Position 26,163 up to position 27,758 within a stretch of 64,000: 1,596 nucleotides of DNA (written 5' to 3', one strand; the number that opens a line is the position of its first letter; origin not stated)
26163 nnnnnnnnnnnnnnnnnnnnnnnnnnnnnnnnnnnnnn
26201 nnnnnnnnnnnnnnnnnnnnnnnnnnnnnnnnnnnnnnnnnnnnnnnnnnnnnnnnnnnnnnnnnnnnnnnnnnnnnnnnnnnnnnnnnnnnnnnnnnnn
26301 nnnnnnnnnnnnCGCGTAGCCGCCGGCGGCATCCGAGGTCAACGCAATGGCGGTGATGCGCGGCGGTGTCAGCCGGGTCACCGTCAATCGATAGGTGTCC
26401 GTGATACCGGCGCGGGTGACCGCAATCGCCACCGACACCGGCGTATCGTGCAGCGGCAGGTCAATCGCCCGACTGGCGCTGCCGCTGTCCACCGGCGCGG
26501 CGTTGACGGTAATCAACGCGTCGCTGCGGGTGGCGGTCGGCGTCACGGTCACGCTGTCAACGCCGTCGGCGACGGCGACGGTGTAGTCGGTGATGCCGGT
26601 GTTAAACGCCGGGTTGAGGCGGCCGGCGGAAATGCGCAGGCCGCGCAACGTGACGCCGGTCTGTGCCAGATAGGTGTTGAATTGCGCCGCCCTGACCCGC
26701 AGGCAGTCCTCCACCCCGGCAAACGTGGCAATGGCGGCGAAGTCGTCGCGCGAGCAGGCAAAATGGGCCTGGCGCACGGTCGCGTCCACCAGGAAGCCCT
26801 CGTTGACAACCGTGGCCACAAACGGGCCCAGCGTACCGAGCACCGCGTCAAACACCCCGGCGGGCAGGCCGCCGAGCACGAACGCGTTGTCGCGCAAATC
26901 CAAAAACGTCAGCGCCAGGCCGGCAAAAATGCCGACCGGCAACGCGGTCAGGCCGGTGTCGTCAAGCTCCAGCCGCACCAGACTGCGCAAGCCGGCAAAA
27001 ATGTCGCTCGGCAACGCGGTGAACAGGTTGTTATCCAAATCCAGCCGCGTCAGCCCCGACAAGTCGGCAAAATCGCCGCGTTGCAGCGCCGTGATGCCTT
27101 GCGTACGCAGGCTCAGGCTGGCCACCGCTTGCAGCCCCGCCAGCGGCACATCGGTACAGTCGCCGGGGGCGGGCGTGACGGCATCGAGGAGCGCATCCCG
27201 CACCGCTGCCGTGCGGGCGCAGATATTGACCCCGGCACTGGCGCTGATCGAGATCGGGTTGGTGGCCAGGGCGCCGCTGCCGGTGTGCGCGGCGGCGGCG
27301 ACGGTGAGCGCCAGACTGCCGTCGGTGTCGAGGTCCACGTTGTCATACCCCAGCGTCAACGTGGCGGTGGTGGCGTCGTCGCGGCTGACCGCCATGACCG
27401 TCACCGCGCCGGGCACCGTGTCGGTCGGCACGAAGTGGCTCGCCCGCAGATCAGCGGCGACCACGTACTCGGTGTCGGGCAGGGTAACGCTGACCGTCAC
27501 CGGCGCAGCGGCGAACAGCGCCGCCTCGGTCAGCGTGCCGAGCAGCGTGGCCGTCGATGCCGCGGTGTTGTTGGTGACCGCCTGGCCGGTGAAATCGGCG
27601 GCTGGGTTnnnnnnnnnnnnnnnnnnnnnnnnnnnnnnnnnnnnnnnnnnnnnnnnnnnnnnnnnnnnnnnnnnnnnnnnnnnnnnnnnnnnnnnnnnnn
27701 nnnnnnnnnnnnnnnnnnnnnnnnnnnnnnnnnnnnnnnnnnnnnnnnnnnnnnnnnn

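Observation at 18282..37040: Five eukaryote-style, cysteine-capped LRR modules; they hold nearly all cysteines of the protein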

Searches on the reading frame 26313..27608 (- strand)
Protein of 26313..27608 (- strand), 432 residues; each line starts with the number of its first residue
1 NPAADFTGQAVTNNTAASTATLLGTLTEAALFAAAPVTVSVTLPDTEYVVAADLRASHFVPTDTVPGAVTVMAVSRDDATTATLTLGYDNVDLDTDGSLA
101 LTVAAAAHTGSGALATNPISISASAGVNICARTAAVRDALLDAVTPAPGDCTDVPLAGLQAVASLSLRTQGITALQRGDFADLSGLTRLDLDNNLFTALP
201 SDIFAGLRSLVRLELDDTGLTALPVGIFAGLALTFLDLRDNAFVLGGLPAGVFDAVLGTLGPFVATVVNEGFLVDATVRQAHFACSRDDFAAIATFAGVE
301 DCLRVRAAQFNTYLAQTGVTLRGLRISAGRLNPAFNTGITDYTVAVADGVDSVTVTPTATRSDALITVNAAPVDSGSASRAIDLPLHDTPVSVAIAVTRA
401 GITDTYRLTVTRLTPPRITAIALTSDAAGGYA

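Call 5: search_protein_families(library=pfam, proteins=[window:26313-27608:-], max_evalue=0.01)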
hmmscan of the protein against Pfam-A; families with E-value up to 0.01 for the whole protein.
window:26313-27608:- (432 aa): 3 families
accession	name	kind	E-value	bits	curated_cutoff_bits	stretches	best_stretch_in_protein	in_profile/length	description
PF13855.12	LRR_8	-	3.6e-18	65.5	27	2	185-242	2-60/61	Leucine rich repeat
PF12733.13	Cadherin-like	-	3.5e-11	43.8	24.2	1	327-412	7-88/89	Cadherin-like beta sandwich domain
PF00560.39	LRR_1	-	0.00066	19.7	20.6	0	186-207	2-23/23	Leucine Rich Repeat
